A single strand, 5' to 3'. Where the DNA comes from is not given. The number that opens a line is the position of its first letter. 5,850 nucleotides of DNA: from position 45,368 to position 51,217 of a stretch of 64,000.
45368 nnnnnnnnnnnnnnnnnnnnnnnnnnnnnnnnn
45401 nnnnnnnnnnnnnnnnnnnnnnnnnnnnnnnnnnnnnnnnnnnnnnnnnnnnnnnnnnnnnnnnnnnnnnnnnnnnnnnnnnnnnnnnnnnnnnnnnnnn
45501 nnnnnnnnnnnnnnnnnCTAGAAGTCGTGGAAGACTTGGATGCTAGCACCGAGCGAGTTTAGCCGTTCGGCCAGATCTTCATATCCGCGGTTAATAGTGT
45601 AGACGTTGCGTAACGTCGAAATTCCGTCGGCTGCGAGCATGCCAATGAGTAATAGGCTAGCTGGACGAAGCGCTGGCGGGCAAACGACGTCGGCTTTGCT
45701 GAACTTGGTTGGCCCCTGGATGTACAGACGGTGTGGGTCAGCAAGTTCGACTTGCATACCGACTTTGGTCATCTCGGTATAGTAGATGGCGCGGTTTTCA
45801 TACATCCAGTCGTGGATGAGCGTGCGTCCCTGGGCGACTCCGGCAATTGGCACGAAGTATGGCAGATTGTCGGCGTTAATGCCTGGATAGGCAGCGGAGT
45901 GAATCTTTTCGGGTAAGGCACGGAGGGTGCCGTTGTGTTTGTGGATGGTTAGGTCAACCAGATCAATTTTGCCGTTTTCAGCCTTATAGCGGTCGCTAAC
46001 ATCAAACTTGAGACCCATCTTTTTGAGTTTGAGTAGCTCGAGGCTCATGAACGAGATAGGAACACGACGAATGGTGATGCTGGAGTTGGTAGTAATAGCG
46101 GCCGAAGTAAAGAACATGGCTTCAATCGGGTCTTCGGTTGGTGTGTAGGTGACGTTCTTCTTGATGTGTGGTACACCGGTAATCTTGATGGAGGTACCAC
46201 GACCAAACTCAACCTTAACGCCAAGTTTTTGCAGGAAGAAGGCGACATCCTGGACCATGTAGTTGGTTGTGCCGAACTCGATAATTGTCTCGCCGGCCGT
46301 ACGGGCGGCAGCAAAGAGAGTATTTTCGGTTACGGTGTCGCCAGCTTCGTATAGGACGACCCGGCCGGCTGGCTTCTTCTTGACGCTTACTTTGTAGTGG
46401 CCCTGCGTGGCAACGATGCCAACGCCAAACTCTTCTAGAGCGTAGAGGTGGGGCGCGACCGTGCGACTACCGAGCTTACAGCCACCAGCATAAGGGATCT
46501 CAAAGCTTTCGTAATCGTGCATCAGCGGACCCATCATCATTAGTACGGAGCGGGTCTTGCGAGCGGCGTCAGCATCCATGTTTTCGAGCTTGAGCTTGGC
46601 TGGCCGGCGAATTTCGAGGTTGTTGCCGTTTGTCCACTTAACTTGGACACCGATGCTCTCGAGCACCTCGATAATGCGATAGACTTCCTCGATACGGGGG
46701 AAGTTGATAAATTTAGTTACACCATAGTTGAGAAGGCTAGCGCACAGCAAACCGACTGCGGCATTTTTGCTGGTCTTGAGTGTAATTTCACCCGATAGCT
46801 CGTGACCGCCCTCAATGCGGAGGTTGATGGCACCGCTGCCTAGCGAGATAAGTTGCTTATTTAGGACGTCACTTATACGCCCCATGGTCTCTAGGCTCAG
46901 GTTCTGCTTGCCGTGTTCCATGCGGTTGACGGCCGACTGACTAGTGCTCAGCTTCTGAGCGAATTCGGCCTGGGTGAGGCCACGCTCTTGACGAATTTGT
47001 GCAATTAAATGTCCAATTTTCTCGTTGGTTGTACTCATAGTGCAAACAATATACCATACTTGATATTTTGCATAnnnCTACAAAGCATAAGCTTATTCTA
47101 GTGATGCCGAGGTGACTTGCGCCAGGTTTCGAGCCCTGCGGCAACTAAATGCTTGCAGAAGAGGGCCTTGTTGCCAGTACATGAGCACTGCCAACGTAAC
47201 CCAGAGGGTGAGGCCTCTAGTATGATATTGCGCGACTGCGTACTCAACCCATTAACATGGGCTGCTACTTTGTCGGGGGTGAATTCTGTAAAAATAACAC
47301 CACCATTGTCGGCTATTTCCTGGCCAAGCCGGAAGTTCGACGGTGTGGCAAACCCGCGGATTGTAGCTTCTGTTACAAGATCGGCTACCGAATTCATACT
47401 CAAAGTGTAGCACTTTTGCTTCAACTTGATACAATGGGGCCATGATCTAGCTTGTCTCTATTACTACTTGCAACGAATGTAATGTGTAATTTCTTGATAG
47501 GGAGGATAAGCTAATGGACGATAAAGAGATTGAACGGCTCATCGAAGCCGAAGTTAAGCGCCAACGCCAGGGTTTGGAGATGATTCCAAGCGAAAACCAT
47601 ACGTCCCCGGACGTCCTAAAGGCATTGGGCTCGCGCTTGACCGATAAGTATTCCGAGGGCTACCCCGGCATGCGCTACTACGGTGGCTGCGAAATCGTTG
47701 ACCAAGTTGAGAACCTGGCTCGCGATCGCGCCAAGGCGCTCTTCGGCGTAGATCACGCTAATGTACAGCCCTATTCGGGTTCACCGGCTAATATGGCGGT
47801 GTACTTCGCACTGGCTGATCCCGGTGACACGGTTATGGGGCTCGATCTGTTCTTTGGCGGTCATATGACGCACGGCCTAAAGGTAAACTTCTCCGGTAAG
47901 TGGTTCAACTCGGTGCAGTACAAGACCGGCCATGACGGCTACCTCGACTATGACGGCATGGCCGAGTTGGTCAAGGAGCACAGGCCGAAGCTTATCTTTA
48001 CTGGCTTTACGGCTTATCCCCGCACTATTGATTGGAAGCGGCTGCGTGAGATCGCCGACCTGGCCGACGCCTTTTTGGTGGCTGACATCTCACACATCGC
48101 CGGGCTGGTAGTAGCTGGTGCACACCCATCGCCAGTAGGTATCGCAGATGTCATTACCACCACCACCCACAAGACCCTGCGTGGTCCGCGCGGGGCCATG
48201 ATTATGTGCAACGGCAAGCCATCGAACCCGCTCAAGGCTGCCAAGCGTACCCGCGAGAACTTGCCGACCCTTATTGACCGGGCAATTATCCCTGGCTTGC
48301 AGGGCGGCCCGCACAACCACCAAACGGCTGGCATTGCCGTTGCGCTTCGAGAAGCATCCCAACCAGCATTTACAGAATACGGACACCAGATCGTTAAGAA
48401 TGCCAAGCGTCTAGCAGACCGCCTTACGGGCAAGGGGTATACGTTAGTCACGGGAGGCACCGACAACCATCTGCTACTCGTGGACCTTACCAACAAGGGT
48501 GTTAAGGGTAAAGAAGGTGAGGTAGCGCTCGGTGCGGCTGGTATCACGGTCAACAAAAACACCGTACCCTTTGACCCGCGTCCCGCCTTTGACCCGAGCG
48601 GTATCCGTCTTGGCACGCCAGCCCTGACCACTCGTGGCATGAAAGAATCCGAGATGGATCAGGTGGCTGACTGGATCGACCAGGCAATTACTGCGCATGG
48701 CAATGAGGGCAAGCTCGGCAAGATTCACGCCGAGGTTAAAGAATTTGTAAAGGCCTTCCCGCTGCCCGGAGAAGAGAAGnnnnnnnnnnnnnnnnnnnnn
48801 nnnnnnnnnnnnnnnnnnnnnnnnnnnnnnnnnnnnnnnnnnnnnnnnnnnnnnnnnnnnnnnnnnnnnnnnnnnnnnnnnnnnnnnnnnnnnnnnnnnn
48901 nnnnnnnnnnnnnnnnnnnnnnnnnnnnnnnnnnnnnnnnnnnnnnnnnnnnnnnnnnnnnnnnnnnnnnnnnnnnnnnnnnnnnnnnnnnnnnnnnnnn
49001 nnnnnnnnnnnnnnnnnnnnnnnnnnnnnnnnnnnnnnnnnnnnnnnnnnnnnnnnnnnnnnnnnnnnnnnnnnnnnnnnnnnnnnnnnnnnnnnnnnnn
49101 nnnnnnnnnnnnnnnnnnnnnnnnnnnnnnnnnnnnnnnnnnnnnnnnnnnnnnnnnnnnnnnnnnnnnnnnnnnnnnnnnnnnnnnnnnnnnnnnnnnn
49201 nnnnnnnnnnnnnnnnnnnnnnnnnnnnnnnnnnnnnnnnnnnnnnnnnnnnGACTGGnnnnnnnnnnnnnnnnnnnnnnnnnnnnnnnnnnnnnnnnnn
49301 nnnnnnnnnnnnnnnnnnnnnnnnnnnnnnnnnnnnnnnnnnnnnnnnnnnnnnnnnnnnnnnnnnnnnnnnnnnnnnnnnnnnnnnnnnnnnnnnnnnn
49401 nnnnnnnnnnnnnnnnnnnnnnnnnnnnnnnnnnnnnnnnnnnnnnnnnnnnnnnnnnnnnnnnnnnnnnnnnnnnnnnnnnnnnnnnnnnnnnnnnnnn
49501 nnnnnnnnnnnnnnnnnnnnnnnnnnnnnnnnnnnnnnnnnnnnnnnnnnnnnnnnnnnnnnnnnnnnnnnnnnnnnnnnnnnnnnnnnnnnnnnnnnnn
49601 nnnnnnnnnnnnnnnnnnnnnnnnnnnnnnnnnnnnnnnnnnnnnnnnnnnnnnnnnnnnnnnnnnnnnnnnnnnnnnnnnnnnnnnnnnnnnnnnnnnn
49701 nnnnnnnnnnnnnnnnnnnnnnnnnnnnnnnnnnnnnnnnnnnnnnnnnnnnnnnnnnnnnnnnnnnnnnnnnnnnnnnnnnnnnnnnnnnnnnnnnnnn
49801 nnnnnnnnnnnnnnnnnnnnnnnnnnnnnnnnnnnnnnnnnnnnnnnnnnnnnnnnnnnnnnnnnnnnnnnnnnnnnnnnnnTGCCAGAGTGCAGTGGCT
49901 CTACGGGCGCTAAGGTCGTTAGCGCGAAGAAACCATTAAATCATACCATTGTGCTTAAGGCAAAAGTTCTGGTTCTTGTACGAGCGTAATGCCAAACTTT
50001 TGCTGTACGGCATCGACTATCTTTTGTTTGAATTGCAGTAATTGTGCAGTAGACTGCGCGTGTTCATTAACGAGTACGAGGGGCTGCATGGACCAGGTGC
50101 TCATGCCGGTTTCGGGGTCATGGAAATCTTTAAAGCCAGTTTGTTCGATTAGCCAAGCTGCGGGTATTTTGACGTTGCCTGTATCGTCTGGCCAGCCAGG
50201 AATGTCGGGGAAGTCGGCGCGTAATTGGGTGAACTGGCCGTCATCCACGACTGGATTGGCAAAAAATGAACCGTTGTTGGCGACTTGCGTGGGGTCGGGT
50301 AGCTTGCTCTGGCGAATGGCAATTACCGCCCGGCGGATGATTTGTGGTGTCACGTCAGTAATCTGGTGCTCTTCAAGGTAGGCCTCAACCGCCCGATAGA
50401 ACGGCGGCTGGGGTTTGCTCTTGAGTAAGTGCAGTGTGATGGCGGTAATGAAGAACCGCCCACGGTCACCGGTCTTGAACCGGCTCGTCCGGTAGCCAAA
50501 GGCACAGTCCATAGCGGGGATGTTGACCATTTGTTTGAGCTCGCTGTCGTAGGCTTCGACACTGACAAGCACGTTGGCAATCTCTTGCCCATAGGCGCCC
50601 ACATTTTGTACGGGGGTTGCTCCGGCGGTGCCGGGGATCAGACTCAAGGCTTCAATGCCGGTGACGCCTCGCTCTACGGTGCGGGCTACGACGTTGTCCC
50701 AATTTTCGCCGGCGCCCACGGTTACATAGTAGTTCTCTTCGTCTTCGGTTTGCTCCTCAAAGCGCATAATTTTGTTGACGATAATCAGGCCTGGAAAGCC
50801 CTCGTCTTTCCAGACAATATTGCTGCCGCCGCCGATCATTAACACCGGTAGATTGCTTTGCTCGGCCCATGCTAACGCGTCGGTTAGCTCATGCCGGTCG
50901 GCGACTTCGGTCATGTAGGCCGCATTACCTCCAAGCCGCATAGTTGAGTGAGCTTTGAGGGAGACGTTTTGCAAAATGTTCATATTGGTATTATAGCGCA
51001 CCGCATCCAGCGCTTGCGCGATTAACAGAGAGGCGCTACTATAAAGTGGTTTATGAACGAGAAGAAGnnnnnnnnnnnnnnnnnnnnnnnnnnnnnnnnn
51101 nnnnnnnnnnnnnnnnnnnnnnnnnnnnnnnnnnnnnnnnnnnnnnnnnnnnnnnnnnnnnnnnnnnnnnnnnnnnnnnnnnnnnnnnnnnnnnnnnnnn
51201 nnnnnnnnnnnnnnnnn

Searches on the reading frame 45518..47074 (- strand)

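Call 19: search_protein_families(library=pfam, proteins=[window:45518-47074:-], max_evalue=0.001)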
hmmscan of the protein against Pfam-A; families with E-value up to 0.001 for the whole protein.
window:45518-47074:- (518 aa): 6 families
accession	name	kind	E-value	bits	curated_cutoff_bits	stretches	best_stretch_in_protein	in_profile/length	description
PF00275.25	EPSP_synthase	-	1.2e-42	146.5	22.8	1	88-505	2-417/417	EPSP synthase (3-phosphoshikimate 1-carboxyvinyltransferase)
PF01381.28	HTH_3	-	5.9e-14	52.3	23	1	24-75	1-52/55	Helix-turn-helix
PF13560.12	HTH_31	-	7.8e-09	36.2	27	1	20-71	2-54/64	Helix-turn-helix domain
PF13744.12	HTH_37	-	4.5e-05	23.6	27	1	20-58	19-57/80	Helix-turn-helix domain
PF13443.12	HTH_26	-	6e-05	23.7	22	1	26-74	4-53/63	Cro/C1-type HTH DNA-binding domain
PF08279.18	HTH_11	-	0.00011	22.4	25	0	23-51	5-34/55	HTH domain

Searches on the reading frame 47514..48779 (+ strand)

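Call 19: search_protein_families(library=pfam, proteins=[window:47514-48779:+], max_evalue=0.001)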
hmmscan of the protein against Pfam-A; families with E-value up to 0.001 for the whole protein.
window:47514-48779:+ (422 aa): 1 family
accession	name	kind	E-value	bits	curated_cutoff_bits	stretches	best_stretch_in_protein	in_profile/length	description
PF00464.25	SHMT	-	2e-161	537.5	27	1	2-388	4-399/399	Serine hydroxymethyltransferase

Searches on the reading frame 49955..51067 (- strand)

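Call 19: search_protein_families(library=pfam, proteins=[window:49955-51067:-], max_evalue=0.001)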
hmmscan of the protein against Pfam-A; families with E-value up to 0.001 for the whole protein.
window:49955-51067:- (370 aa): 2 families
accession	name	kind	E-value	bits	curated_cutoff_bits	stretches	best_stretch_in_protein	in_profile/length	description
PF01565.28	FAD_binding_4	-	5.3e-21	75.2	26.4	1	53-174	5-130/139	FAD binding domain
PF02873.21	MurB_C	-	6.8e-18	65.1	27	1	244-368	2-98/99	UDP-N-acetylenolpyruvoylglucosamine reductase, C-terminal domain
